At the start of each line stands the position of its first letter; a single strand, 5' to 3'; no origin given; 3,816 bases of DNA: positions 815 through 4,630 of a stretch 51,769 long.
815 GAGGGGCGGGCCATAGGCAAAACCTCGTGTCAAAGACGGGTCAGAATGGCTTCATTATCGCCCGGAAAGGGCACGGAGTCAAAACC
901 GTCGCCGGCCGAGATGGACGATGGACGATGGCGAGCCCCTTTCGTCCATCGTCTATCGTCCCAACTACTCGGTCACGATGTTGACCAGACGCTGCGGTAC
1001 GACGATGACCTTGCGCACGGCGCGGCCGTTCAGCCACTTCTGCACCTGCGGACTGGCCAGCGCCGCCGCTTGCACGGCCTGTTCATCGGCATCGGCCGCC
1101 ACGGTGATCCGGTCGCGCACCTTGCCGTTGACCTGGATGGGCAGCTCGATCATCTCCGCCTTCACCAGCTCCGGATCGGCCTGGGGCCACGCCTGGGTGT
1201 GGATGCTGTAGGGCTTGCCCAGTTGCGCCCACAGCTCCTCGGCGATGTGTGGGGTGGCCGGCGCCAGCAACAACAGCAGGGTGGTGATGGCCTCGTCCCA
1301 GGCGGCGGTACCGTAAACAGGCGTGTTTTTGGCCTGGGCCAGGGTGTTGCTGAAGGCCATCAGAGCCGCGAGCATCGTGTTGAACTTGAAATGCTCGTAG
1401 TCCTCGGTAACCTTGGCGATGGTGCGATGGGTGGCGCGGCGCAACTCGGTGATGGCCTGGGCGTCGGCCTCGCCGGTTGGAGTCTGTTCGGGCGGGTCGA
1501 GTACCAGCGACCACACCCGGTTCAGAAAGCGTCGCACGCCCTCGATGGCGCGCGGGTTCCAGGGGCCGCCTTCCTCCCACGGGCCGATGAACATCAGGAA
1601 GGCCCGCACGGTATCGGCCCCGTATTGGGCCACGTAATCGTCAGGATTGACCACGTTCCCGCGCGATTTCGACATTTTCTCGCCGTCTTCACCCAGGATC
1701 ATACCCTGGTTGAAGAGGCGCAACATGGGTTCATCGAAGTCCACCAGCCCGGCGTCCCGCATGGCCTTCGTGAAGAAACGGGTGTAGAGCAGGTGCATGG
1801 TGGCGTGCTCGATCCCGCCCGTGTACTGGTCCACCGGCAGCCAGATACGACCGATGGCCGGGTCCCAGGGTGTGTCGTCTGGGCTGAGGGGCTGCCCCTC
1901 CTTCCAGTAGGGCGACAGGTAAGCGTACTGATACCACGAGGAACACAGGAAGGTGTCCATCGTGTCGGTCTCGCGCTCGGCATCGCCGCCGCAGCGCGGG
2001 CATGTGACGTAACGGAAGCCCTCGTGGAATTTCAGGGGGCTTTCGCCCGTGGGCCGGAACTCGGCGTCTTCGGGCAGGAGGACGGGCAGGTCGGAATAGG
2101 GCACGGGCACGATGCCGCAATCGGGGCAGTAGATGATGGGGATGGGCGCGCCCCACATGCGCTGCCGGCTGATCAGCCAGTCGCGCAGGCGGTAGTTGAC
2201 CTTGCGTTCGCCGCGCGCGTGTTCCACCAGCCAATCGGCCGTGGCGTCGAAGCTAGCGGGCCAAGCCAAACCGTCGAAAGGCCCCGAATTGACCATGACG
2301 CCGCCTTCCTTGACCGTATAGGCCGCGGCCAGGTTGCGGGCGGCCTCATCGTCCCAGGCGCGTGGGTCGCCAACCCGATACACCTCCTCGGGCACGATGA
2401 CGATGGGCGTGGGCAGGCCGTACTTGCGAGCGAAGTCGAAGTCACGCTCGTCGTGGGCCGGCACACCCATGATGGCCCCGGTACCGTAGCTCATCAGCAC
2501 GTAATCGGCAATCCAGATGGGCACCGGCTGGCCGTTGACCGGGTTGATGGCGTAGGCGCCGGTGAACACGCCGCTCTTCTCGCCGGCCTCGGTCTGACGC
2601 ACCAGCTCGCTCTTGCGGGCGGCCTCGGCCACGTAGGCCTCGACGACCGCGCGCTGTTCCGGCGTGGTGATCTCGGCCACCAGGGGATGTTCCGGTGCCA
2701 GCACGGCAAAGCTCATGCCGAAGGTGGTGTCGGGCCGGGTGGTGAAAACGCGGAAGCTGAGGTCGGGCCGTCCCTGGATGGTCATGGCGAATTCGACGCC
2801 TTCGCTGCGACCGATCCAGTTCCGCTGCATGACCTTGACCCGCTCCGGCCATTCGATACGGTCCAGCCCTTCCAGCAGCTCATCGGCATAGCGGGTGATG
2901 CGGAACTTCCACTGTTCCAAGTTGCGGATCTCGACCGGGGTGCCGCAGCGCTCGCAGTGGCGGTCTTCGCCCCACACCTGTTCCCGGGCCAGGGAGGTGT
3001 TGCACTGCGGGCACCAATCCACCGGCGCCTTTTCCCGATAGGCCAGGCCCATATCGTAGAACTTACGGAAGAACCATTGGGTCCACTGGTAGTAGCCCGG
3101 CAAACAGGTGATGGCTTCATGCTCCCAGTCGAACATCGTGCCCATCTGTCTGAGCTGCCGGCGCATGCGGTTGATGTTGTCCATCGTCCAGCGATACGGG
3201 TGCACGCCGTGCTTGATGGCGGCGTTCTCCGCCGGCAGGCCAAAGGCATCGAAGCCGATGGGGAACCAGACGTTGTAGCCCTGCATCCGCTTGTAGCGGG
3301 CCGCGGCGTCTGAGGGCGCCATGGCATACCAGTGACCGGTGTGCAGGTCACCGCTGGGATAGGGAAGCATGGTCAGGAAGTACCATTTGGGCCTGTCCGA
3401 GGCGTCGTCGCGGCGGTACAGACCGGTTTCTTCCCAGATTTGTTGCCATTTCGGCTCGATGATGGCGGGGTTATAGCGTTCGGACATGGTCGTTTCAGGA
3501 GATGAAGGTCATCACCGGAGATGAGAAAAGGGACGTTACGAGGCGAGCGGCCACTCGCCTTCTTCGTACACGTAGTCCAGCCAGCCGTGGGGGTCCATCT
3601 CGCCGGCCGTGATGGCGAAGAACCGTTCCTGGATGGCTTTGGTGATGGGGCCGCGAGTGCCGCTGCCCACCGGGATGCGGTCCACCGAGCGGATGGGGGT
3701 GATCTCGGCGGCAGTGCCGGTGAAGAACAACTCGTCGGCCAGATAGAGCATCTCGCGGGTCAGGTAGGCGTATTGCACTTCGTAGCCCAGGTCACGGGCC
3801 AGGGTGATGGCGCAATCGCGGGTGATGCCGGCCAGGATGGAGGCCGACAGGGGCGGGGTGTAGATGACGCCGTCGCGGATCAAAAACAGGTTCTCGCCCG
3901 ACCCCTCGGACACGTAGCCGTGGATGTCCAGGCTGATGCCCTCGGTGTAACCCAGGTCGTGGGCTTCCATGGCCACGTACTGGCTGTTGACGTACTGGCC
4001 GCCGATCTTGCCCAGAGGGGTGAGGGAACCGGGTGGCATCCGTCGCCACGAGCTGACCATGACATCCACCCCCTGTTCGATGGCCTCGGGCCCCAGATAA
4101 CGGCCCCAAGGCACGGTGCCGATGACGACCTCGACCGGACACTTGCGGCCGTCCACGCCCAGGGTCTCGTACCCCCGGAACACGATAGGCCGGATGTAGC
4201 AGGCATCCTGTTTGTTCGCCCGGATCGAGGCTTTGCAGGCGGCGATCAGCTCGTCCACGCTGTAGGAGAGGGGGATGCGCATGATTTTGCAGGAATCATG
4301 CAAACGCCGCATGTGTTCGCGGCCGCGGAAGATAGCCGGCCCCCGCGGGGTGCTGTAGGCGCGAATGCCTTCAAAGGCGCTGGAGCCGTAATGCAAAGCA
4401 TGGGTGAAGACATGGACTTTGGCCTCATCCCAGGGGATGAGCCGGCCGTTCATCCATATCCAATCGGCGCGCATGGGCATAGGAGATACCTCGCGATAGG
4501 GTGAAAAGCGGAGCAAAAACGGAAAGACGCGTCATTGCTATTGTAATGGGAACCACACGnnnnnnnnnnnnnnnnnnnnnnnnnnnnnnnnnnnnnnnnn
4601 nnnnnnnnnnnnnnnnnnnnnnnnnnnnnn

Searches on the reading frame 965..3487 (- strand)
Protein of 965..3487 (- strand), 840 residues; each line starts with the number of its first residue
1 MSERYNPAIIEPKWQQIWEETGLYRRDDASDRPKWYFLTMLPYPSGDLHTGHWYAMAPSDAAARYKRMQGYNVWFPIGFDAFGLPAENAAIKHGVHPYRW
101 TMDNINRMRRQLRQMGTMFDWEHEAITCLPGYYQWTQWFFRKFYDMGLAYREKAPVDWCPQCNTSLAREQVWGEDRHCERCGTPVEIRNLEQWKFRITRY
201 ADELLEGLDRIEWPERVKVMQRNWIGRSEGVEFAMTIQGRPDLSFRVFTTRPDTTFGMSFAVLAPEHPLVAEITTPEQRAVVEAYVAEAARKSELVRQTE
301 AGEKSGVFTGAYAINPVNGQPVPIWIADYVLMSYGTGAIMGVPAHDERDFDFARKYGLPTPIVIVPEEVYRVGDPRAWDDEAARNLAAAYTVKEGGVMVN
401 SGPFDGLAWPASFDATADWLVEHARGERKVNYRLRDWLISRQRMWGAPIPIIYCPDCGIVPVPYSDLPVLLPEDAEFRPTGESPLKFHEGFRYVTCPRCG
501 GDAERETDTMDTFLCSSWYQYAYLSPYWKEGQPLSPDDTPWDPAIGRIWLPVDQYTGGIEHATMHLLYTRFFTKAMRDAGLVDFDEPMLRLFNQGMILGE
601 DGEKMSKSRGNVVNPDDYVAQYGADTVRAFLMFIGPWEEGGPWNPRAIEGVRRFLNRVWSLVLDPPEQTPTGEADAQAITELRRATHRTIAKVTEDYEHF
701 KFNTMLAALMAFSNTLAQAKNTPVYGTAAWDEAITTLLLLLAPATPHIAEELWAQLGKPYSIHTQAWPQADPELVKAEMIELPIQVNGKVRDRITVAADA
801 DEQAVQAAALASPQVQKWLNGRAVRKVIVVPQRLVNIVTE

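Call 32: search_protein_families(library=ncbifam, proteins=[window:965-3487:-])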
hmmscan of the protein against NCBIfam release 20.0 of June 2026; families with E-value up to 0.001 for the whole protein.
window:965-3487:- (840 aa): 18 families
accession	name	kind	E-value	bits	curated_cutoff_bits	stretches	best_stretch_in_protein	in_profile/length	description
TIGR00396.1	leuS_bact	equivalog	2.4e-292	972.1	548.4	1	5-839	1-842/843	leucine--tRNA ligase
NF009687.0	PRK13208.1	equivalog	1.4e-84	284.8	738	3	2-171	7-189/801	valine--tRNA ligase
TIGR00422.1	valS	equivalog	2.4e-82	277.3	612.1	3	1-171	1-187/863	valine--tRNA ligase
NF008957.0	PRK12300.1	subfamily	4.1e-71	240.1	677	4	549-783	577-806/946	leucine--tRNA ligase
TIGR00392.1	ileS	equivalog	2.9e-65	221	621.4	2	433-799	459-834/861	isoleucine--tRNA ligase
NF004349.1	PRK05729.1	equivalog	1.6e-64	218.6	704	3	434-779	391-707/860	valine--tRNA ligase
TIGR00395.1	leuS_arch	equivalog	1.1e-56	192.5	648.5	3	601-788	617-808/938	leucine--tRNA ligase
NF000540.1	alt_ValS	exception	2.4e-40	138.2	900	2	427-813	422-803/827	valine--tRNA ligase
NF011492.0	PRK14900.1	equivalog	2.5e-36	125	1783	2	434-768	407-717/1044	valine--tRNA ligase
TIGR00398.1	metG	equivalog_domain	2.1e-31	109.3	336.35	2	39-182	5-143/530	methionine--tRNA ligase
NF008900.0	PRK12267.1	equivalog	2.6e-29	102.2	598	2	34-207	5-175/648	methionine--tRNA ligase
NF000258.1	MupB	exception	3e-24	85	1900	2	417-632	419-615/1033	mupirocin-resistant isoleucine--tRNA ligase MupB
NF001100.0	PRK00133.1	equivalog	3.8e-24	85.2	587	2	39-179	11-149/676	methionine--tRNA ligase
NF000257.1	MupA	exception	4.3e-23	81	1900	1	417-637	415-619/1024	mupirocin-resistant isoleucine--tRNA ligase MupA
NF040702.1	ileS_w_GNAT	exception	6.2e-20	70.5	1999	1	6-88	18-102/1100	isoleucine--tRNA ligase, N-acetyltransferase domain-containing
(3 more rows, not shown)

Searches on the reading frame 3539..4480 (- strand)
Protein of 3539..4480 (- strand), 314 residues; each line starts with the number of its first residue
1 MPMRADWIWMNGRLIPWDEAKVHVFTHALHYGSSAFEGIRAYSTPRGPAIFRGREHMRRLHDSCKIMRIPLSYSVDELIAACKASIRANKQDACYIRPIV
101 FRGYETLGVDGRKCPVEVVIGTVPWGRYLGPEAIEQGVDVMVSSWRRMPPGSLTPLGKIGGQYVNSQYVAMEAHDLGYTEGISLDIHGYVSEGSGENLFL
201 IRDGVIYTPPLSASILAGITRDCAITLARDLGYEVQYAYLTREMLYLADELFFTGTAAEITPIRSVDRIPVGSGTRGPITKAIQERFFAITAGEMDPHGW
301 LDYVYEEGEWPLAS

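Call 12: find_encoding_contigs(protein=window:3539-4480:-, flank=3000, max_places=6)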
Protein seq(314 aa) (314 aa): 10 contigs read that carry it; 6 places shown.
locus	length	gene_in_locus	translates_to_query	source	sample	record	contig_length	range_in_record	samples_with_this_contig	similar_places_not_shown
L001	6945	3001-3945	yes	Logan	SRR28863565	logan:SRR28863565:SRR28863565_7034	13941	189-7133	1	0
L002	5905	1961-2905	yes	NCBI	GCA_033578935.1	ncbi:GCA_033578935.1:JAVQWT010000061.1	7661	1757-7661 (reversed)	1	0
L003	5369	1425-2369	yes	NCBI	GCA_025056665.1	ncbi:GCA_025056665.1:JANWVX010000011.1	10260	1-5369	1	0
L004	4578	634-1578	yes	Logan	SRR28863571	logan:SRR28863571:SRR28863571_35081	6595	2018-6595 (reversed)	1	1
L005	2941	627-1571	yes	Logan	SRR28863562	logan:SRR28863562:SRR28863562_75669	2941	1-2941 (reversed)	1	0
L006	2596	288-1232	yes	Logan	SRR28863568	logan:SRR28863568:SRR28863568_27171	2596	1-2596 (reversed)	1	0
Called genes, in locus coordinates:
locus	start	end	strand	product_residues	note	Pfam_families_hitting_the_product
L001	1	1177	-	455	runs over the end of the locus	?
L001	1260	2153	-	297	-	PF00892:EamA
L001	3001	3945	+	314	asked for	PF01063:Aminotran_4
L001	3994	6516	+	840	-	PF00133:tRNA-synt_1, PF09334:tRNA-synt_1g, PF13603:tRNA-synt_1_2, PF00133:tRNA-synt_1, PF08264:Anticodon_1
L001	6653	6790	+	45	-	-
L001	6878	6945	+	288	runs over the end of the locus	PF00892:EamA, PF03151:TPT (faint), PF00892:EamA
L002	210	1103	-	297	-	PF00892:EamA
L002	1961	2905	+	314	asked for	PF01063:Aminotran_4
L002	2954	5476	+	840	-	PF00133:tRNA-synt_1, PF09334:tRNA-synt_1g, PF13603:tRNA-synt_1_2, PF00133:tRNA-synt_1, PF08264:Anticodon_1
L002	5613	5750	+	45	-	-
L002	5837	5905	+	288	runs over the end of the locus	PF00892:EamA, PF03151:TPT (faint), PF00892:EamA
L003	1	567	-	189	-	PF00892:EamA, PF05653:Mg_trans_NIPA (weak)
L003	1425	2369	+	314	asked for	PF01063:Aminotran_4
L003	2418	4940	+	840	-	PF00133:tRNA-synt_1, PF09334:tRNA-synt_1g, PF13603:tRNA-synt_1_2, PF00133:tRNA-synt_1, PF08264:Anticodon_1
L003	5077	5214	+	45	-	-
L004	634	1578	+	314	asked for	PF01063:Aminotran_4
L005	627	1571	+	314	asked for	PF01063:Aminotran_4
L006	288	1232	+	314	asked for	PF01063:Aminotran_4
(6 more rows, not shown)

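Call 13: find_related_loci(query=window:3539-4480:-, collection=genome_contigs, flank=4000)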
Query seq(314 aa) (314 aa) in genome_contigs; peptide patterns used: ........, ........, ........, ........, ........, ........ (x = any residue, [..] = any of these).
98 stretches matched a pattern; 53 encode a relative of the query (tblastn E <= 1e-3); 53 distinct loci.
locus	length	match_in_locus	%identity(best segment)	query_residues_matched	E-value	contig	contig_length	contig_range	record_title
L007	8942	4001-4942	95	1-314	0e+0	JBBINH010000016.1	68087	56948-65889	MAG: Caldilineales bacterium isolate BQF170218_bin_251 NODE_275_length_68087_cov_4.02896, whole genome shotgun sequence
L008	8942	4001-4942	90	1-314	0e+0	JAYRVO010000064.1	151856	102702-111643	MAG: Chloroflexota bacterium isolate NJ_NJASGE3bin.22 k141_526855, whole genome shotgun sequence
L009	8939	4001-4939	88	1-313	0e+0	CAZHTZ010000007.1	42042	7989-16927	MAG TPA_asm: uncultured Caldilineales bacterium isolate SRP302447_co3_250 genome assembly, contig: NODE_2472_length_4204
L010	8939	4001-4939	89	1-313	0e+0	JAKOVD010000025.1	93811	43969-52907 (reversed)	MAG: Chloroflexota bacterium isolate JPNG_maxbin.037 k201_487882, whole genome shotgun sequence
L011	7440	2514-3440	78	1-307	2e-167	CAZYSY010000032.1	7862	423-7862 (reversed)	MAG TPA_asm: uncultured Caldilineales bacterium isolate binchicken_co219_342 genome assembly, contig: k141_1305038, whol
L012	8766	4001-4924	78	1-306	4e-167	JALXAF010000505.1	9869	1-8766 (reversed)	MAG: Anaerolineae bacterium isolate T2_metabat1_scaf2bin.243 T2_NODE_9333_length_9869_cov_7.310203, whole genome shotgun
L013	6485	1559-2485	78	1-307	1e-165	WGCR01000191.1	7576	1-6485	MAG: Anaerolineae bacterium isolate S145_12 k151_175524, whole genome shotgun sequence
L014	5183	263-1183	67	1-306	3e-144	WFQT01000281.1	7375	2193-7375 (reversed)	MAG: Anaerolineae bacterium isolate S014_12 k151_248920, whole genome shotgun sequence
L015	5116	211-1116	67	4-304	9e-142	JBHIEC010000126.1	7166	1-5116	MAG: Anaerolineae bacterium isolate b3.sp2_bin.41 NODE_3988_length_7166_cov_9.118267, whole genome shotgun sequence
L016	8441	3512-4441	65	1-309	2e-137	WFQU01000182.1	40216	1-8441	MAG: Anaerolineae bacterium isolate S014_14_esom k151_97218, whole genome shotgun sequence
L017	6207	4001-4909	64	1-301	6e-135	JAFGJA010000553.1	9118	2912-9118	MAG: Anaerolineae bacterium isolate Zod_Metabat.248 k87_7603684, whole genome shotgun sequence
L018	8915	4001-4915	65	4-307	9e-135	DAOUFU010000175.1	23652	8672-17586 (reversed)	MAG TPA_asm: Anaerolineae bacterium isolate R24_102 k131_1039410, whole genome shotgun sequence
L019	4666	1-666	88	92-313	1e-132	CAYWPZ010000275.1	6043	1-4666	MAG TPA_asm: uncultured Caldilineales bacterium isolate binchicken_co107_52 genome assembly, contig: NODE_27173_length_6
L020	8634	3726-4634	62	1-301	2e-130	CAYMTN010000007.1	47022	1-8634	MAG TPA_asm: uncultured Anaerolineaceae bacterium isolate binchicken_co129_852 genome assembly, contig: NODE_1845_length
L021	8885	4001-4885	63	8-301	1e-129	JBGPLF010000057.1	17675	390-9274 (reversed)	MAG: bacterium isolate OBJ_0618_7090110_269 k141_9549942_length_17675_cov_10.0000, whole genome shotgun sequence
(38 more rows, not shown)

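Call 32: search_protein_families(library=ncbifam, proteins=[window:3539-4480:-])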
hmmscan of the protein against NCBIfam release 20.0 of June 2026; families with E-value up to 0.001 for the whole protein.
seq(314 aa): 21 families
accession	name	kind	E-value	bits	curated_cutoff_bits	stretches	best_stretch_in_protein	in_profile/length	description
NF005146.0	PRK06606.1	equivalog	7.8e-128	425.7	279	1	3-304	4-306/307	branched-chain amino acid transaminase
TIGR01122.1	ilvE_I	equivalog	1.9e-120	401.6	245.55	1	9-304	1-298/298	branched-chain-amino-acid transaminase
NF006185.0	PRK08320.1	subfamily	4.8e-75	252.4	363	1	6-292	3-284/292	branched-chain amino acid aminotransferase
NF005726.0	PRK07544.1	equivalog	1.6e-71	240.9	396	1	4-286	9-283/295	branched-chain amino acid aminotransferase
NF009126.0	PRK12479.1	equivalog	3.9e-56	190.4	518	1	3-291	1-284/299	branched-chain-amino-acid transaminase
NF009897.0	PRK13357.1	equivalog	1.1e-44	152.7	307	1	8-304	43-357/358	branched-chain amino acid aminotransferase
TIGR01123.1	ilvE_II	equivalog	5.1e-41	140.7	250.05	1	9-303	1-312/313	branched-chain-amino-acid transaminase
NF005800.0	PRK07650.1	equivalog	7.7e-35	120.5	308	1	8-287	3-272/290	aminodeoxychorismate lyase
TIGR01121.1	D_amino_aminoT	equivalog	5.6e-33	114.3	277.45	1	9-287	3-271/276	D-amino-acid transaminase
NF005209.0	PRK06680.1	subfamily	9.4e-33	113.3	320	1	5-290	2-280/286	D-amino-acid transaminase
NF009896.0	PRK13356.1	equivalog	1.7e-32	112.7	262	1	4-288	6-280/287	branched-chain amino acid aminotransferase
NF009066.0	PRK12400.1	equivalog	2.9e-21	76.1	538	1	186-288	177-279/290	D-amino-acid transaminase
NF004761.0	PRK06092.1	equivalog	3.2e-20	72.5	260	1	9-269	3-250/268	aminodeoxychorismate lyase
TIGR03461.1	pabC_Proteo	equivalog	2.7e-19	69.4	176.85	1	19-268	7-247/262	aminodeoxychorismate lyase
NF005888.0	PRK07849.1-3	equivalog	2.3e-16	59.6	273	1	22-271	29-274/298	aminodeoxychorismate lyase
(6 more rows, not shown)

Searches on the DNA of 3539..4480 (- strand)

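Call 18: search_rna_families(sources=[L024, L046, L038, L040, L050, L012, L053, L054], threshold=evalue, max_evalue=0.001, show_alignments=0)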
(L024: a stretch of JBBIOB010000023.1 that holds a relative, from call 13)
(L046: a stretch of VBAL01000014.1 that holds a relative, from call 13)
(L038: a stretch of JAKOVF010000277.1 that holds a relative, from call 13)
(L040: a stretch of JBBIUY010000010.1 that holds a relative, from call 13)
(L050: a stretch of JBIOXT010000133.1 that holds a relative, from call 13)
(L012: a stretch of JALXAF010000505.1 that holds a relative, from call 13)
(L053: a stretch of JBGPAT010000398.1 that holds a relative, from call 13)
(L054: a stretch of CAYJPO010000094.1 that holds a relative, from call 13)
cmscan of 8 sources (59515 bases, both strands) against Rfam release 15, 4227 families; matches with E-value up to 0.001: 15.
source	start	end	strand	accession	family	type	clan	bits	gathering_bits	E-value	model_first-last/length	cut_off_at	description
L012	3519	3864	+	RF00230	T-box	Cis-reg; leader;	-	69.6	93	4.8e-13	1-219/219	no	T-box leader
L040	3802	3873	+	RF00005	tRNA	Gene; tRNA;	CL00001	69.4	29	4.2e-13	1-71/71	no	tRNA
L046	3621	3692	+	RF00005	tRNA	Gene; tRNA;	CL00001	67.9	29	1.1e-12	1-71/71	no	tRNA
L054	115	356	+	RF00230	T-box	Cis-reg; leader;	-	67.7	93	1.5e-12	1-219/219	no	T-box leader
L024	3642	3945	+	RF00230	T-box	Cis-reg; leader;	-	67.2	93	2e-12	1-219/219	no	T-box leader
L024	3817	3888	+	RF00005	tRNA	Gene; tRNA;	CL00001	66.8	29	2.2e-12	1-71/71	no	tRNA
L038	3524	3596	+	RF00005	tRNA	Gene; tRNA;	CL00001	65.9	29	3.8e-12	1-71/71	no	tRNA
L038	3403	3475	+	RF00005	tRNA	Gene; tRNA;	CL00001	65.5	29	5e-12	1-71/71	no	tRNA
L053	1792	1924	+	RF00230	T-box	Cis-reg; leader;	-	58.9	93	2.6e-10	1-219/219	no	T-box leader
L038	3636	3953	+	RF00230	T-box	Cis-reg; leader;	-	53.7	93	5.9e-09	1-219/219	no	T-box leader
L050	3533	3942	+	RF00230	T-box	Cis-reg; leader;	-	50.4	93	4.3e-08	1-219/219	no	T-box leader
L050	3699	3773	+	RF00023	tmRNA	Gene;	CL00001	46.1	47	4.1e-15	1-374/374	no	transfer-messenger RNA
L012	3404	3479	+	RF00023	tmRNA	Gene;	CL00001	41.7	47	3e-13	1-374/374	no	transfer-messenger RNA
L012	3709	3784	+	RF00023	tmRNA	Gene;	CL00001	38.9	47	4.2e-12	1-374/374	no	transfer-messenger RNA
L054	1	53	+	RF00005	tRNA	Gene; tRNA;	CL00001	36.7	29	0.00042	20-71/71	5'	tRNA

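Call 31: search_rna_families(sources=[L013, L014, L015, L016, L017, L020, L022, L030, L036], threshold=evalue, max_evalue=0.01, show_alignments=0)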
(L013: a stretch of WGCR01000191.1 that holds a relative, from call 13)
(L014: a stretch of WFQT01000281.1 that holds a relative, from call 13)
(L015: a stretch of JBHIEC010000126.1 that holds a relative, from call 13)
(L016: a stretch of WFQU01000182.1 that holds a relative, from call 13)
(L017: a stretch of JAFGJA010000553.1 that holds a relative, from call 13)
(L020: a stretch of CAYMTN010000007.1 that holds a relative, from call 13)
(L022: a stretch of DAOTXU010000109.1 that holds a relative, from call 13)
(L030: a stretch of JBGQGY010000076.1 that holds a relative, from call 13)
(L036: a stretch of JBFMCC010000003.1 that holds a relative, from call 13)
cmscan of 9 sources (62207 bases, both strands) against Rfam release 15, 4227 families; matches with E-value up to 0.01: 8.
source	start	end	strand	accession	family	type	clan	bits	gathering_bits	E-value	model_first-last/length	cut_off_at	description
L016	3049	3121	+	RF00005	tRNA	Gene; tRNA;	CL00001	66.3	29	3.1e-12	1-71/71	no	tRNA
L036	3529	3601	+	RF00005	tRNA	Gene; tRNA;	CL00001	65.9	29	4e-12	1-71/71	no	tRNA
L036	3369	3441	+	RF00005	tRNA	Gene; tRNA;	CL00001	65.5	29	5.2e-12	1-71/71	no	tRNA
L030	3805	3876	+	RF00005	tRNA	Gene; tRNA;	CL00001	63.2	29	2.3e-11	1-71/71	no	tRNA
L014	1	68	+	RF00005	tRNA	Gene; tRNA;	CL00001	52.7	29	1.7e-08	6-71/71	5'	tRNA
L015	1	112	+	RF00230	T-box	Cis-reg; leader;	-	48.5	93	1.4e-07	123-219/219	5'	T-box leader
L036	3637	3947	+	RF00230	T-box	Cis-reg; leader;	-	44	93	1.9e-06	1-219/219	no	T-box leader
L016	3246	3321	+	RF00023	tmRNA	Gene;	CL00001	39.1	47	3.7e-12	1-374/374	no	transfer-messenger RNA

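Call 59: search_rna_families(source=L024, start=3560, end=3990, threshold=evalue, max_evalue=0.0001, show_alignments=2)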
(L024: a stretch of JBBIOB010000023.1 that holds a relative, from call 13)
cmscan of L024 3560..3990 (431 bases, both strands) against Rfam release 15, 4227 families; matches with E-value up to 0.0001: 2.
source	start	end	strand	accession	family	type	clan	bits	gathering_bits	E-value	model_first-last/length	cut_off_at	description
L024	3642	3945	+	RF00230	T-box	Cis-reg; leader;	-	67.2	93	1.4e-14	1-219/219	no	T-box leader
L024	3817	3888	+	RF00005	tRNA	Gene; tRNA;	CL00001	66.8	29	1.6e-14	1-71/71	no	tRNA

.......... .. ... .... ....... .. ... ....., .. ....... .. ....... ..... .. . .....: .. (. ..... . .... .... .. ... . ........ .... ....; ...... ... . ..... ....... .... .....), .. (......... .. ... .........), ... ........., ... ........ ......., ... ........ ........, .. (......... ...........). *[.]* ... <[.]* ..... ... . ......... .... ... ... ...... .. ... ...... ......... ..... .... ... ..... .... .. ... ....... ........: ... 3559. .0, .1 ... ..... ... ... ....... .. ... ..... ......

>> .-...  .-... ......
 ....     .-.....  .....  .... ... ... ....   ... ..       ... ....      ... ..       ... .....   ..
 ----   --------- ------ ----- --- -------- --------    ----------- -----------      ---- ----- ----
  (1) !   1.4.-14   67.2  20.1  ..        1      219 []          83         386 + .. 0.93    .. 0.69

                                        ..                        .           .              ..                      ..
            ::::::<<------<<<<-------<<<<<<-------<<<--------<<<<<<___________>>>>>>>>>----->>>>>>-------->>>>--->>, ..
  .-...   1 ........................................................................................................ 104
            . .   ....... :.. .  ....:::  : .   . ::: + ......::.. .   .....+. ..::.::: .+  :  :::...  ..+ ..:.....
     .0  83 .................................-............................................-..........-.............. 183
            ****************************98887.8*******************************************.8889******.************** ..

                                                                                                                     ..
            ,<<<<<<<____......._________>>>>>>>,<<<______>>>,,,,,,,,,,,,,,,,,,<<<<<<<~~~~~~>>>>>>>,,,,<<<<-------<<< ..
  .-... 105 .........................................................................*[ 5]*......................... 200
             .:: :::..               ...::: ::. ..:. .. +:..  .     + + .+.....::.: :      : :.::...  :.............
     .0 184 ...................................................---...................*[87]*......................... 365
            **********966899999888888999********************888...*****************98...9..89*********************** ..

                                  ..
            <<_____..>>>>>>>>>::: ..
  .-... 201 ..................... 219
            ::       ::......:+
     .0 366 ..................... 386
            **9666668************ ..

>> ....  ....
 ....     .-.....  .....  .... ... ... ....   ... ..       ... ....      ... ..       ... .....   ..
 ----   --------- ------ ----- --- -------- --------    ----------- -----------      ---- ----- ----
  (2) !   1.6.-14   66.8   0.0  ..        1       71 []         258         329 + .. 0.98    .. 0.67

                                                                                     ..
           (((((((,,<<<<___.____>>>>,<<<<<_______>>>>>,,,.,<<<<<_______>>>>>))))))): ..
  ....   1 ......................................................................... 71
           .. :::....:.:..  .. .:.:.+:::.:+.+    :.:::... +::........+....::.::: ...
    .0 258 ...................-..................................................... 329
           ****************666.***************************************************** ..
